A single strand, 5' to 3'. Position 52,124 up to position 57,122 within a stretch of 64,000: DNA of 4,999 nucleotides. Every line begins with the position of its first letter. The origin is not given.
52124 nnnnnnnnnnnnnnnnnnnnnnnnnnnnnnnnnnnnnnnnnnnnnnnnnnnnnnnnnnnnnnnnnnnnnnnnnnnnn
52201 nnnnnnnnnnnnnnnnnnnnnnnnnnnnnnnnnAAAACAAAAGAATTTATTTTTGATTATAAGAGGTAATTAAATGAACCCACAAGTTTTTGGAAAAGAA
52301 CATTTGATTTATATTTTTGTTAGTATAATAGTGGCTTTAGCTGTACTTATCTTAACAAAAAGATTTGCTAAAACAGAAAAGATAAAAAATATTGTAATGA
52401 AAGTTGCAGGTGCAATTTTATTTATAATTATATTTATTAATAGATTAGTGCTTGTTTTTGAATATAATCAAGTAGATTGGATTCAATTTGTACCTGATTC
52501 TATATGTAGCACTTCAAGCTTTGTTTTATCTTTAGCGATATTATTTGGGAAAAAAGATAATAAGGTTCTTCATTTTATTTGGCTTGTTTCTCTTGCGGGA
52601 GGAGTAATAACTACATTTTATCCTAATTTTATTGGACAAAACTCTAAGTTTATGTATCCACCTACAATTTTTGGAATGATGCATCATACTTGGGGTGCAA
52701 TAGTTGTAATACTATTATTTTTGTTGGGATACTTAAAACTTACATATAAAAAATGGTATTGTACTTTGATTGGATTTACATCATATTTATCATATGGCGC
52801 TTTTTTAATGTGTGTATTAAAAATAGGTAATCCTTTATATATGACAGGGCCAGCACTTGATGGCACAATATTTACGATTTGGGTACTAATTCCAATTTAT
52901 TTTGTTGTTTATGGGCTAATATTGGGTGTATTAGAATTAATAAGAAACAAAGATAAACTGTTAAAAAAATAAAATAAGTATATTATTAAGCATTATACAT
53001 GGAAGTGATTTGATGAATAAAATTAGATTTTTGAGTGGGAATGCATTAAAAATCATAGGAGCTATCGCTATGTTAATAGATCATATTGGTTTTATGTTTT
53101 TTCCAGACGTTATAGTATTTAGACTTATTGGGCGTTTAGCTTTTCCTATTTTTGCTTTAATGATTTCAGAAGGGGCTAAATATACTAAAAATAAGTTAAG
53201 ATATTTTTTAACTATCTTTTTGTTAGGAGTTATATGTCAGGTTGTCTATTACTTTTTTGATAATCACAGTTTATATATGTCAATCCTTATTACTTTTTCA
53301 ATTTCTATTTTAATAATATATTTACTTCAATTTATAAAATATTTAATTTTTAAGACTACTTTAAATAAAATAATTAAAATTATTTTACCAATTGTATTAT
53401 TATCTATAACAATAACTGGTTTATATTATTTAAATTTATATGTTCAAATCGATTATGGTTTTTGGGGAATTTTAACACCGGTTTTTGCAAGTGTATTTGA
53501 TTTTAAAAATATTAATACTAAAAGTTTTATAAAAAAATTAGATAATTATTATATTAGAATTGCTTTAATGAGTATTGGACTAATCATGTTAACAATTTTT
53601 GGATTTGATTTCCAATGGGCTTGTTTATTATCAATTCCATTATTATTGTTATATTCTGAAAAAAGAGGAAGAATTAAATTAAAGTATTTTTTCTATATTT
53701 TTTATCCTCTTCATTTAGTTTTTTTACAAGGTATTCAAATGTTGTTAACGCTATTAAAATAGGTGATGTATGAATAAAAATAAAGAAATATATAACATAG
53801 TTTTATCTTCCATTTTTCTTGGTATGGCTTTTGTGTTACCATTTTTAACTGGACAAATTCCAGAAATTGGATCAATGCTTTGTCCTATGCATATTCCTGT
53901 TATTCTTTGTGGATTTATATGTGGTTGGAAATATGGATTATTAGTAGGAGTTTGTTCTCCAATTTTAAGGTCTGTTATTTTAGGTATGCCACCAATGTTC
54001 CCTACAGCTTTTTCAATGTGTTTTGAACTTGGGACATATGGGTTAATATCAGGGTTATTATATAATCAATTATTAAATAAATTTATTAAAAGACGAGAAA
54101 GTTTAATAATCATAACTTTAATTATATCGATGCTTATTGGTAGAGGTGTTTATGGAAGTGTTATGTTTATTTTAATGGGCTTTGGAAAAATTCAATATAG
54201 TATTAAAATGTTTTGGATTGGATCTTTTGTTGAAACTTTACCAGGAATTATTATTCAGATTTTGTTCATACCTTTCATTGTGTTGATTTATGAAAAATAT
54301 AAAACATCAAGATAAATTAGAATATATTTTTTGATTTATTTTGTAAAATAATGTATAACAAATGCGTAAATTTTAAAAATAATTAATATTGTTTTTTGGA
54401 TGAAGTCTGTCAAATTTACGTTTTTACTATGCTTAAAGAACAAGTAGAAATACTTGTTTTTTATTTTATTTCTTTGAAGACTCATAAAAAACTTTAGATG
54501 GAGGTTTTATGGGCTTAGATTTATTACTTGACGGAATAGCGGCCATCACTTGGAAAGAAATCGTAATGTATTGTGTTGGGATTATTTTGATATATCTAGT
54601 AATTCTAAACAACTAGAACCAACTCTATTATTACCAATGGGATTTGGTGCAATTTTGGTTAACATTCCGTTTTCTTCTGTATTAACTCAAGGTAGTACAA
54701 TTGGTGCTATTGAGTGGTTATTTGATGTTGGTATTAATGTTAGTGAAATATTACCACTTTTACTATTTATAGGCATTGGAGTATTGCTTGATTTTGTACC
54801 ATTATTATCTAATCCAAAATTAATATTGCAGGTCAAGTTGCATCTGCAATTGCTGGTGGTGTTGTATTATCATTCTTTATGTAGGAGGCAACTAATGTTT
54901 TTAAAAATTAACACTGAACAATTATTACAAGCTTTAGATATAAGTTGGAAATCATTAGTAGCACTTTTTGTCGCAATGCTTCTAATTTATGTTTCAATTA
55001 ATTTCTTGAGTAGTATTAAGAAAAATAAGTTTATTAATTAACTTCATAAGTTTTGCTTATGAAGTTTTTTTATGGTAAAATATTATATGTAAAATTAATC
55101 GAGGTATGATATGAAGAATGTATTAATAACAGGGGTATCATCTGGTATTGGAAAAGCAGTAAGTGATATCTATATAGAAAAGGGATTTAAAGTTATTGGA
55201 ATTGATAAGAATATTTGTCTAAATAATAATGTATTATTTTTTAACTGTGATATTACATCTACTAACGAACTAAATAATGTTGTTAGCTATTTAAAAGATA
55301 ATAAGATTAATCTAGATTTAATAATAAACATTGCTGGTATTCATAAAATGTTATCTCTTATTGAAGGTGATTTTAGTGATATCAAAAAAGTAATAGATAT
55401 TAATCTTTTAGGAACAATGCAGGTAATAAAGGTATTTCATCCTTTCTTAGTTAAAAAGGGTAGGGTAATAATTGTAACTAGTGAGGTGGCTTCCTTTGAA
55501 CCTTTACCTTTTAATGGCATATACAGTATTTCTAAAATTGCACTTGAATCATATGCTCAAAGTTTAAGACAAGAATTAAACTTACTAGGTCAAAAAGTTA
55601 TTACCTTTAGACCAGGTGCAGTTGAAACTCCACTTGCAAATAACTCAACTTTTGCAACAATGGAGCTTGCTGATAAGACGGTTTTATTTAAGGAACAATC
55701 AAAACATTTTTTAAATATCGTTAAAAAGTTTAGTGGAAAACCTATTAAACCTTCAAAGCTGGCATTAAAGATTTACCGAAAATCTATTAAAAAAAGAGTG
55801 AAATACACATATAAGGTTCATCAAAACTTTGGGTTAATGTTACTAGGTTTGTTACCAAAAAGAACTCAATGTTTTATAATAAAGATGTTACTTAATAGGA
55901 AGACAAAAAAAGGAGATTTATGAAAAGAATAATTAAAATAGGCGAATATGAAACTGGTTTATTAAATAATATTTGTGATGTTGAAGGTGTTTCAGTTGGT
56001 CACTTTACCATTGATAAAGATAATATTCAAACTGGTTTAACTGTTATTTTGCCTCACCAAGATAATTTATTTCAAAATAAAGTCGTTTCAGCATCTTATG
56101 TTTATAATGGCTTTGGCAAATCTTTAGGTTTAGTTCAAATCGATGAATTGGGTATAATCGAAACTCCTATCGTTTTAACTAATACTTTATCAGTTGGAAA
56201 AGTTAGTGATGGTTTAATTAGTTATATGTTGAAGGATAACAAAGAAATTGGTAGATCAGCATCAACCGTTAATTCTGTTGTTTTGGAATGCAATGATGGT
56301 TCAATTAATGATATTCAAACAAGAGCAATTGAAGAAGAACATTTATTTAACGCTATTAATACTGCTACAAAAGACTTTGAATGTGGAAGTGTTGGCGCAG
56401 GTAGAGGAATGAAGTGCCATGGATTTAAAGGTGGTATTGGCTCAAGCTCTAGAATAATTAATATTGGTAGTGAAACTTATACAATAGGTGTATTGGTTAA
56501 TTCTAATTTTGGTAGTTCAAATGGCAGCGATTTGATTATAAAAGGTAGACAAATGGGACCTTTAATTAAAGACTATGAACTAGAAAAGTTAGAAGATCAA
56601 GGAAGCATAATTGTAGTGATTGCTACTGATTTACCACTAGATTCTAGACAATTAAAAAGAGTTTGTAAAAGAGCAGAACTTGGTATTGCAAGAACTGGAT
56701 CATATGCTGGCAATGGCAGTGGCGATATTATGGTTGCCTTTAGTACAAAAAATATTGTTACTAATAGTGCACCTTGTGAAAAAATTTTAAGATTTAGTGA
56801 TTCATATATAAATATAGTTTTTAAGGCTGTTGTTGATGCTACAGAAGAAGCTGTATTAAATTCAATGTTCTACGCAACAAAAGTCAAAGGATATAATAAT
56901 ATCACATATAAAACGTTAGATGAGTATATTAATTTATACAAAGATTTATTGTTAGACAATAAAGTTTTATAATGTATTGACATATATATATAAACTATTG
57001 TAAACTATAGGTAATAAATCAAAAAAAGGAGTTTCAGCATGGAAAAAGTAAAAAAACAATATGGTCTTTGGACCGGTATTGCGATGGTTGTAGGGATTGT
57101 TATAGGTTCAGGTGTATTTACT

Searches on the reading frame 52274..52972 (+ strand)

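Call 14: search_protein_families(library=pfam, proteins=[window:52274-52972:+], max_evalue=0.001)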
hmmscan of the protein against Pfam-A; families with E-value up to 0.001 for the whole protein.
window:52274-52972:+ (232 aa): 1 family
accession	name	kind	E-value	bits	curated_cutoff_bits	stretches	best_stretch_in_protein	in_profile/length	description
PF14808.11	TMEM164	-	2.8e-11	43.8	25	1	6-219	2-211/217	TMEM164 family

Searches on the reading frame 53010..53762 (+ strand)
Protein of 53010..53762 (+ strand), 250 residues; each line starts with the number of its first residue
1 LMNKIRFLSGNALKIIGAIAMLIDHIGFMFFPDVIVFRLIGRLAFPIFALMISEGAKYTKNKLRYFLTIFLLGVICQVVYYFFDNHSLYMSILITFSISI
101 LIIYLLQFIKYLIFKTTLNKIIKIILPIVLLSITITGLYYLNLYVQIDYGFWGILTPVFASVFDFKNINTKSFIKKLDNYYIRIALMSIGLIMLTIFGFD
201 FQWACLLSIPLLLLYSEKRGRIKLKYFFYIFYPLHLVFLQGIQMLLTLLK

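Call 14: search_protein_families(library=pfam, proteins=[window:53010-53762:+], max_evalue=0.001)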
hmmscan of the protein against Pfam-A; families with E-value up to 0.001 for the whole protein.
window:53010-53762:+ (250 aa): 1 family
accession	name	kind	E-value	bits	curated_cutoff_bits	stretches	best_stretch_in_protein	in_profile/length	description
PF05857.17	TraX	-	1.2e-29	104.2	25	1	9-242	1-216/217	TraX protein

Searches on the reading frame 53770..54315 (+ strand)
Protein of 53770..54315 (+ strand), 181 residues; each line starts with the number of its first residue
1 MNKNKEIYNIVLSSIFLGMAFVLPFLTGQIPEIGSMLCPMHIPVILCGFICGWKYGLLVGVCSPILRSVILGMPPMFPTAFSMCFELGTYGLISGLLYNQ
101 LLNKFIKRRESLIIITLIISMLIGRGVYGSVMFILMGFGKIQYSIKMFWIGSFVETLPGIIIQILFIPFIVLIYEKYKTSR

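Call 14: search_protein_families(library=pfam, proteins=[window:53770-54315:+], max_evalue=0.001)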
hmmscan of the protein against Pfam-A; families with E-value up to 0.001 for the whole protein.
window:53770-54315:+ (181 aa): 3 families
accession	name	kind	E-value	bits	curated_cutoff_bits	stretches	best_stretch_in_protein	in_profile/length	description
PF12822.12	ECF_trnsprt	-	2.7e-15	57.2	30.7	1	10-170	3-168/169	ECF transporter, substrate-specific component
PF07155.17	ECF-ribofla_trS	-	4.4e-07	30.5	26.7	1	6-173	3-170/172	ECF-type riboflavin transporter, S component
PF09515.15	Thia_YuaJ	-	0.00069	20.2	25.8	1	12-125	3-117/177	Thiamine transporter protein (Thia_YuaJ)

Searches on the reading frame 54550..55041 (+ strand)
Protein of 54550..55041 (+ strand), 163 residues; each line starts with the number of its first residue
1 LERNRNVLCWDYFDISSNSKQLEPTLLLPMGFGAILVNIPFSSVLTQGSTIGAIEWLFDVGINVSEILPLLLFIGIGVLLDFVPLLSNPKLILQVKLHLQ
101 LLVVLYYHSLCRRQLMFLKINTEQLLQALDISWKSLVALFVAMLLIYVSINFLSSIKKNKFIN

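Call 14: search_protein_families(library=pfam, proteins=[window:54550-55041:+], max_evalue=0.001)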
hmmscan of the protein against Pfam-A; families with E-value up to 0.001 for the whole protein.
window:54550-55041:+ (163 aa): 1 family
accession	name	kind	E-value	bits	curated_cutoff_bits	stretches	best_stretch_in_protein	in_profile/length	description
PF03977.18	OAD_beta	-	3.2e-19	69.6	31.6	1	19-93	18-86/349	Na+-transporting oxaloacetate decarboxylase beta subunit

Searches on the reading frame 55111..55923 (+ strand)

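Call 14: search_protein_families(library=pfam, proteins=[window:55111-55923:+], max_evalue=0.001)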
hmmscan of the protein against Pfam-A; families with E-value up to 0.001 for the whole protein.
window:55111-55923:+ (270 aa): 5 families
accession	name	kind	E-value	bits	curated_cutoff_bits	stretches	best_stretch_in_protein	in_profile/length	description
PF00106.31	adh_short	-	2e-33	115.9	26.6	1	2-179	1-190/195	short chain dehydrogenase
PF13561.12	adh_short_C2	-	1.1e-20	74.7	27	1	8-180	1-185/236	Enoyl-(Acyl carrier protein) reductase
PF01370.27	Epimerase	-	1.4e-11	44.8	20.9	1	4-180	1-180/240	NAD dependent epimerase/dehydratase family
PF08659.16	KR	-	7.6e-07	29.7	22.6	1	38-154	52-165/180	KR domain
PF16363.11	GDP_Man_Dehyd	-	0.00012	22.1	27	0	5-126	1-132/332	GDP-mannose 4,6 dehydratase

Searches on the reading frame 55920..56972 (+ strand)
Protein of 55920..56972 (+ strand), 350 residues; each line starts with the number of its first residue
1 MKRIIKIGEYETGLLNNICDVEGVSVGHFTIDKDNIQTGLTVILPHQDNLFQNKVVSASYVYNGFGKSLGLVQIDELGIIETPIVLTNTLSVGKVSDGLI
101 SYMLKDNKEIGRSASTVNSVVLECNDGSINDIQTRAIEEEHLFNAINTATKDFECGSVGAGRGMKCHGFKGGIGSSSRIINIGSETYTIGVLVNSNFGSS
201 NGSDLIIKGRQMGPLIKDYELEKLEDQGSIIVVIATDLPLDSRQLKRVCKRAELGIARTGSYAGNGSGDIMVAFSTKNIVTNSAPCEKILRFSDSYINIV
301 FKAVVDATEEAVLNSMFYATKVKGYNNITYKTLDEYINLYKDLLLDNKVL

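Call 16: search_protein_families(library=pfam, proteins=[window:55920-56972:+], max_evalue=0.01)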
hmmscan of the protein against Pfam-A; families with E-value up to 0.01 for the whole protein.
window:55920-56972:+ (350 aa): 1 family
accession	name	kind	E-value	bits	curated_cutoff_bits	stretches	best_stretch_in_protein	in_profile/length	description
PF03576.19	Peptidase_S58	-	2.6e-116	388.9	23.9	1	16-327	1-304/307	Peptidase family S58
